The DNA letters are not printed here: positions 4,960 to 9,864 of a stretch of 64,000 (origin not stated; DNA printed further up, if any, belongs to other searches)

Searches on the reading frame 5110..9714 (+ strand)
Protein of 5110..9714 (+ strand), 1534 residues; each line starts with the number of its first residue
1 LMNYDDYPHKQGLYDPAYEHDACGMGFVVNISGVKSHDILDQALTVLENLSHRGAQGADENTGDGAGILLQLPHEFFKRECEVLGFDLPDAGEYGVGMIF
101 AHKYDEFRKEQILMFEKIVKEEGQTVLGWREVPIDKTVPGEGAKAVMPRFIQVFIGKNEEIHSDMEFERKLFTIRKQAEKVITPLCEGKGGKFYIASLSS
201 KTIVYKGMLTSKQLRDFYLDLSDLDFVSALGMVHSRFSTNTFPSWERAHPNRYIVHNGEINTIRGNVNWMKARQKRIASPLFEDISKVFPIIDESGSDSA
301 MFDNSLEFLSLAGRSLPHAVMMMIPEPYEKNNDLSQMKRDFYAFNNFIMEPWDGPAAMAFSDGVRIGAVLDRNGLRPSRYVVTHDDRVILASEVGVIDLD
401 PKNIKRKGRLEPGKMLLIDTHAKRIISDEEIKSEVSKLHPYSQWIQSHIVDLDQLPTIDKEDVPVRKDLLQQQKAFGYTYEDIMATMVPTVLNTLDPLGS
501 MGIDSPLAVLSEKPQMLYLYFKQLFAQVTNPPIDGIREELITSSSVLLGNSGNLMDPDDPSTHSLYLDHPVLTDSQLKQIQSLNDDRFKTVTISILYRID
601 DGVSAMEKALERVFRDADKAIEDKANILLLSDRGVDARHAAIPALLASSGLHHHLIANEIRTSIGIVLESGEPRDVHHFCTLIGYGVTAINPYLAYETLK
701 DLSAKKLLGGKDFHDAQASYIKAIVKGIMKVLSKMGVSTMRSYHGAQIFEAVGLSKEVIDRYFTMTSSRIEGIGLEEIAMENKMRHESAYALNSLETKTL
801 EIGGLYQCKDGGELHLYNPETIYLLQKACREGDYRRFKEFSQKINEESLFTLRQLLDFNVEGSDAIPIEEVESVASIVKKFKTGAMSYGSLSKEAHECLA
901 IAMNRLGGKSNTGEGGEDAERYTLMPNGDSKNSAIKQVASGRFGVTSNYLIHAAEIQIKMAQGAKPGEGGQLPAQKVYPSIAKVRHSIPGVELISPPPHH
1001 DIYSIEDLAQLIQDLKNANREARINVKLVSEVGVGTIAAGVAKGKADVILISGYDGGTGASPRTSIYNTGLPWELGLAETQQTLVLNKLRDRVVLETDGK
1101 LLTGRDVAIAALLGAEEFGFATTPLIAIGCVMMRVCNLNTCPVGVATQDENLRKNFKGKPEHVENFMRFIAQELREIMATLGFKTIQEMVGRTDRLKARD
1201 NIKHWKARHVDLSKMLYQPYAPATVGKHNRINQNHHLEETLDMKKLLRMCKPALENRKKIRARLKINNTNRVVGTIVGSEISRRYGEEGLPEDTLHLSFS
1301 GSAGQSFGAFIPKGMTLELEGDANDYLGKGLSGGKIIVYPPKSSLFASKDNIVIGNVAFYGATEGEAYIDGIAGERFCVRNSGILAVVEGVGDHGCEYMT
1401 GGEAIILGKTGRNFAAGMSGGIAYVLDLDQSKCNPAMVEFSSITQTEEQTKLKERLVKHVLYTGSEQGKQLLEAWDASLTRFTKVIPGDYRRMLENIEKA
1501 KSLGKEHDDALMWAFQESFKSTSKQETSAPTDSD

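Call 50: search_protein_families(library=pfam, proteins=[window:5110-9714:+], max_evalue=0.0001)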
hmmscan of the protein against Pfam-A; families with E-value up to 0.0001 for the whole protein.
window:5110-9714:+ (1534 aa): 4 families
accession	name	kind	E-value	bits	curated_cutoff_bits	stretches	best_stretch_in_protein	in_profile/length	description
PF00310.26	GATase_2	-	1e-181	604.7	19.9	1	23-444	1-420/420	Glutamine amidotransferases class-II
PF01645.23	Glu_synthase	-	1.2e-150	502.3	20.4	1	816-1183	2-368/369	Conserved region in glutamate synthase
PF04898.20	Glu_syn_central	-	1.3e-108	363.1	22.8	1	471-755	1-277/277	Glutamate synthase central domain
PF01493.24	GXGXG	-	5.1e-85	284.2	32.5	1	1265-1449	2-189/190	GXGXG motif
